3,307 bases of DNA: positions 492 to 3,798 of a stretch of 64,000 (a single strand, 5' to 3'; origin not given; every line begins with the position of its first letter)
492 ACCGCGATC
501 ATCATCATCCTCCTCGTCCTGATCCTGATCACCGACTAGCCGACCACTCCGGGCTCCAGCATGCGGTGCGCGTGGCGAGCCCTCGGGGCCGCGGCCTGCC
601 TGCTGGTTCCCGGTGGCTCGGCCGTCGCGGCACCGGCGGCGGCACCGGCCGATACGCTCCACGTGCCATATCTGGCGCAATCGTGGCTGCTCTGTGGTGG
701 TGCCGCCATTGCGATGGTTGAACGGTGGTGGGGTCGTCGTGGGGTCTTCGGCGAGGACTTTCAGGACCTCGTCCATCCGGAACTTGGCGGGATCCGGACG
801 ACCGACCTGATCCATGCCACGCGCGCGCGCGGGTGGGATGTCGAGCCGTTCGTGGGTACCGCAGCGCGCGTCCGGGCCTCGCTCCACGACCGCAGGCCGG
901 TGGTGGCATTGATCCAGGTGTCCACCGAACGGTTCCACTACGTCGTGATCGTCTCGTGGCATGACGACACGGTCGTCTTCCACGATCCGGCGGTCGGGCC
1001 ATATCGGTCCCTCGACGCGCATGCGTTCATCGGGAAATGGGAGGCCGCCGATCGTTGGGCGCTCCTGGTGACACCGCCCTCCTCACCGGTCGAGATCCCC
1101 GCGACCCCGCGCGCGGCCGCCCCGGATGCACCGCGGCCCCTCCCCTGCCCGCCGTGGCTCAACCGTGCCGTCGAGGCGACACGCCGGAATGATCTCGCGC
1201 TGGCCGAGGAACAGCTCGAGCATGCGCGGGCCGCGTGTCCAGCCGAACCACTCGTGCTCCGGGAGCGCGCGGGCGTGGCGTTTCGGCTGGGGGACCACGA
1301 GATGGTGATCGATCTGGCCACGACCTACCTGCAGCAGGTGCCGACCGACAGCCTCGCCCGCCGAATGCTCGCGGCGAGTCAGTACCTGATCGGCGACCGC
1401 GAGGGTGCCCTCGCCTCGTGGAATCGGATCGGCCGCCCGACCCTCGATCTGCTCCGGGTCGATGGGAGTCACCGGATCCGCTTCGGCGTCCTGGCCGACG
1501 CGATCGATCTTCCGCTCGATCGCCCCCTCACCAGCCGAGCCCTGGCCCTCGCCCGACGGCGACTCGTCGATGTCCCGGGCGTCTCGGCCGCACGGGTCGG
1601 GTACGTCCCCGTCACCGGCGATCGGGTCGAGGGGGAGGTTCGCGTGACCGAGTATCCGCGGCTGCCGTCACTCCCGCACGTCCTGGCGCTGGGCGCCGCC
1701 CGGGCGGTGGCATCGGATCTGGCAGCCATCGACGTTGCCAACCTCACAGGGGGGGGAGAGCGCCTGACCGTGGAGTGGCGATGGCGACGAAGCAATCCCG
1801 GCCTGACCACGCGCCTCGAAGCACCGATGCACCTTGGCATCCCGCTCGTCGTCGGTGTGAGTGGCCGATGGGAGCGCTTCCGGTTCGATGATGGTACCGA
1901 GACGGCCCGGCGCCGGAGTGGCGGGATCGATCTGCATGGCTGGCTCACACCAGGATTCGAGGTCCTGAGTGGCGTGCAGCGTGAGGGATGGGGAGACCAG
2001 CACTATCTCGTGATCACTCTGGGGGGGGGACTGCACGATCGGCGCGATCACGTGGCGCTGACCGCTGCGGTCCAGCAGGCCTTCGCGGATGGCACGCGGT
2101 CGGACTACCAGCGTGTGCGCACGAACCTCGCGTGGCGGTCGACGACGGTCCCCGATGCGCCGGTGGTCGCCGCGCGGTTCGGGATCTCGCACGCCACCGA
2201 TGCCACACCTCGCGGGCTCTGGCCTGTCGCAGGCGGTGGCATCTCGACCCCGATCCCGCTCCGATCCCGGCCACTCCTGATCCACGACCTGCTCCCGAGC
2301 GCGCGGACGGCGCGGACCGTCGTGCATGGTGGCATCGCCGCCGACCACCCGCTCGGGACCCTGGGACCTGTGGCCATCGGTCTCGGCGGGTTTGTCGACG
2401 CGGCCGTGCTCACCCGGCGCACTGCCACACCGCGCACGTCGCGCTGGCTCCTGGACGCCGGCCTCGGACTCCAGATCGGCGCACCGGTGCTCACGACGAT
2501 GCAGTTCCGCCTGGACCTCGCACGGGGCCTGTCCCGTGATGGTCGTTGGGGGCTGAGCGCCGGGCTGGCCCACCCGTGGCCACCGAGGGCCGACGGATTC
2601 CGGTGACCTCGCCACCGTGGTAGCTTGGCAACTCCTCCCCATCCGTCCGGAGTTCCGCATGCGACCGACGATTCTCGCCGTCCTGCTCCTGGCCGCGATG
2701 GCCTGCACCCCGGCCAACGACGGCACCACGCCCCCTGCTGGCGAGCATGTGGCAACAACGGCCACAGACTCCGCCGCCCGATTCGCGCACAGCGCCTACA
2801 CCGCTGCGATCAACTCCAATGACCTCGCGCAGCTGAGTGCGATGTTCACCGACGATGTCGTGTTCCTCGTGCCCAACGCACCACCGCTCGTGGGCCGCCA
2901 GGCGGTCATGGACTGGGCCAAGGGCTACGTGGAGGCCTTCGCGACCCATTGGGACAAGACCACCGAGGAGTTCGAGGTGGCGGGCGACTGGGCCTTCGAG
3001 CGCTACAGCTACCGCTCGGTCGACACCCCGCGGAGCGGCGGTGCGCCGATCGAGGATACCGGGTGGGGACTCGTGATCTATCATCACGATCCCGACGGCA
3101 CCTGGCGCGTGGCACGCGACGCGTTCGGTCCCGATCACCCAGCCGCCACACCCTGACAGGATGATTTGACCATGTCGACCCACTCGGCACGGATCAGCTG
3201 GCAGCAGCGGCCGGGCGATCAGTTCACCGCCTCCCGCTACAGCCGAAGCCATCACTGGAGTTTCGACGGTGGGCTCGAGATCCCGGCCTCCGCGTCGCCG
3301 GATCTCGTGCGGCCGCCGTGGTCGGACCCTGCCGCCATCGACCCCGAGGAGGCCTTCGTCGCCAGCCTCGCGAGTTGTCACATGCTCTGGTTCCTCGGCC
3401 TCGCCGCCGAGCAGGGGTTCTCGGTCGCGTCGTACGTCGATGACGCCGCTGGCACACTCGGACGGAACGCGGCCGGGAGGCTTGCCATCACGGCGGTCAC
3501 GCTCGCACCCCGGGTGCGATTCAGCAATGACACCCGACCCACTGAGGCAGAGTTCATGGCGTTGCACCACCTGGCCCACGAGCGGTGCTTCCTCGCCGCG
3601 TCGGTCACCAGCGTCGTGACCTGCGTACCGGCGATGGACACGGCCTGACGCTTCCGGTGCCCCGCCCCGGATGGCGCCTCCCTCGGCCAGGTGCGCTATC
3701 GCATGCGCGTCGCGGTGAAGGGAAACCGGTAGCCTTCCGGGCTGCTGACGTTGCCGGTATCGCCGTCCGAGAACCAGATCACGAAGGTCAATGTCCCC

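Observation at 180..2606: PA2779-like tail-anchored protein paired with a C39-like peptidase fused to TPR, POTRA and an Omp85-type barrel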

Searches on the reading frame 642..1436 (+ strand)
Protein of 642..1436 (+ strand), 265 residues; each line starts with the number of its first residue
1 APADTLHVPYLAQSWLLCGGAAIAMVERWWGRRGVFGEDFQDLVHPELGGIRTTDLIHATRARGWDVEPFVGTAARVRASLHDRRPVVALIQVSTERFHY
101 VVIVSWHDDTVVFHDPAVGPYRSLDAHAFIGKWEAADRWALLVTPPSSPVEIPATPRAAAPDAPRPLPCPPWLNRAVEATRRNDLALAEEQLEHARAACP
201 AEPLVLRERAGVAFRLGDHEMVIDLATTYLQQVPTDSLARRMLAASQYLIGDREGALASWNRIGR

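Call 29: search_dna_similar(query=window:642-1436:+, collection=plasmids, mode=protein, max_evalue=0.001, max_rows=25)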
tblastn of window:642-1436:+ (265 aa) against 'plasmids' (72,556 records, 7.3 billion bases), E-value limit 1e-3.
Records with a match: 1; places in all: 1; records where one place covers at least 80% of the query: 0.
Best place of each record, by identity: <60% 1.
By first word of the organism name: Fischerella 1.
By predicted mobility (MOB-suite, as given by PLSDB): non-mobilizable 1.
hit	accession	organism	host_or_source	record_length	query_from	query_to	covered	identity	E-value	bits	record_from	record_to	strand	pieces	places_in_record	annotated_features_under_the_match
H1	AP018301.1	Fischerella sp. NIES-4106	-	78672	10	143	51%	30.0%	2e-4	50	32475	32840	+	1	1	cyclic nucleotide-regulated ABC bacteriocin/lantibiotic exporter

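Call 36: search_protein_representatives(protein=window:642-1436:+)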
Query: 265 residues. Proteins with E-value up to 0.001 (for the whole library): 997; up to 1e-10: 452; up to 1e-30: 235. The best 150 are listed.
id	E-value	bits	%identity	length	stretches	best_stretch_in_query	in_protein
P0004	1.7e-124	430.8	75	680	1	3-264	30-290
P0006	5.3e-83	294.8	59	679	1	5-265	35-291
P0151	2.8e-76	272.7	53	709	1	2-264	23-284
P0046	4.1e-75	268.9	52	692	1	4-265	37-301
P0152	1.6e-72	260.4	51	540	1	8-265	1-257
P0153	9.8e-70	251.3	50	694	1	2-265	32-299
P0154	6.0e-69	248.7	51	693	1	2-265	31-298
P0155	6.2e-69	248.6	51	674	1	2-265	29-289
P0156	1.7e-65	237.4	48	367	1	5-265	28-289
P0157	3.9e-64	232.9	50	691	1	3-265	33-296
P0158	1.3e-61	224.7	45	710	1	4-263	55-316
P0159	4.7e-58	213.0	48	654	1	5-264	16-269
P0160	1.2e-55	205.0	45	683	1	5-263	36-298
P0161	6.0e-55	202.8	46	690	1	2-265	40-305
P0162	7.2e-55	202.5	44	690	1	4-265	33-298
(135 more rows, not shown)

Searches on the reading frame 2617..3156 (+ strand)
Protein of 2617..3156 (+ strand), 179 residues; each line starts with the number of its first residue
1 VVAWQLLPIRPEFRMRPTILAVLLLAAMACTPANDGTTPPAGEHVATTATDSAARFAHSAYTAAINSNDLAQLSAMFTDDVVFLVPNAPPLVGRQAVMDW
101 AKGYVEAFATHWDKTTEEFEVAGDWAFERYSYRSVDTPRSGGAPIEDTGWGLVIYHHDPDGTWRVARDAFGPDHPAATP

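Call 3: search_protein_families(library=pfam, proteins=[window:2617-3156:+], max_evalue=1)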
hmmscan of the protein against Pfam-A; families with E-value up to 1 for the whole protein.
window:2617-3156:+ (179 aa): 6 families
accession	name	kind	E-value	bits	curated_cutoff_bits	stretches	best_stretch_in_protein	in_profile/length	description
PF14534.12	DUF4440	-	2.8e-11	44.2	25.2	1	58-165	5-107/107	Domain of unknown function (DUF4440)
PF12680.13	SnoaL_2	-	1.5e-09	38.8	27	1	60-157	3-94/102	SnoaL-like domain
PF13474.12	SnoaL_3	-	2.9e-07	31.3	22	1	59-122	6-69/121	SnoaL-like domain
PF13577.12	SnoaL_4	-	2.3e-05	24.8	24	1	57-166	12-123/126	SnoaL-like domain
PF07366.18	SnoaL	-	0.00052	20.3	28.4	1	59-131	5-76/126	SnoaL-like polyketide cyclase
PF02136.26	NTF2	-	0.075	13.9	21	1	60-97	8-45/116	Nuclear transport factor 2 (NTF2) domain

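Call 4: search_protein_families(library=ncbifam, proteins=[window:2617-3156:+], max_evalue=1)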
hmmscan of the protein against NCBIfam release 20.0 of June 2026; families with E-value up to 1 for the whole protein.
window:2617-3156:+ (179 aa): 3 families
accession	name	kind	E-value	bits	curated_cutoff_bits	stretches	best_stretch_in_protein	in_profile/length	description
NF006089.0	PRK08241.1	subfamily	6e-05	22.3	240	1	46-131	211-296/343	RNA polymerase subunit sigma-70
TIGR02960.1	SigX5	hypoth_equivalog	0.00073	18.8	264.75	1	43-131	195-281/322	RNA polymerase sigma-70 factor, TIGR02960 family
TIGR02246.1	TIGR02246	subfamily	0.00079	19.4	33.95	1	60-166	12-119/128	SgcJ/EcaC family oxidoreductase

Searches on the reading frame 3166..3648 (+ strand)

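Call 44: search_protein_families(library=pfam, proteins=[window:3166-3648:+], max_evalue=0.001)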
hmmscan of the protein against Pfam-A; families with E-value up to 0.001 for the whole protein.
window:3166-3648:+ (160 aa): 1 family
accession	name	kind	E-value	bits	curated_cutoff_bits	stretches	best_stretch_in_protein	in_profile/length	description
PF02566.24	OsmC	-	9.1e-12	45.7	27.5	1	56-151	4-95/100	OsmC-like protein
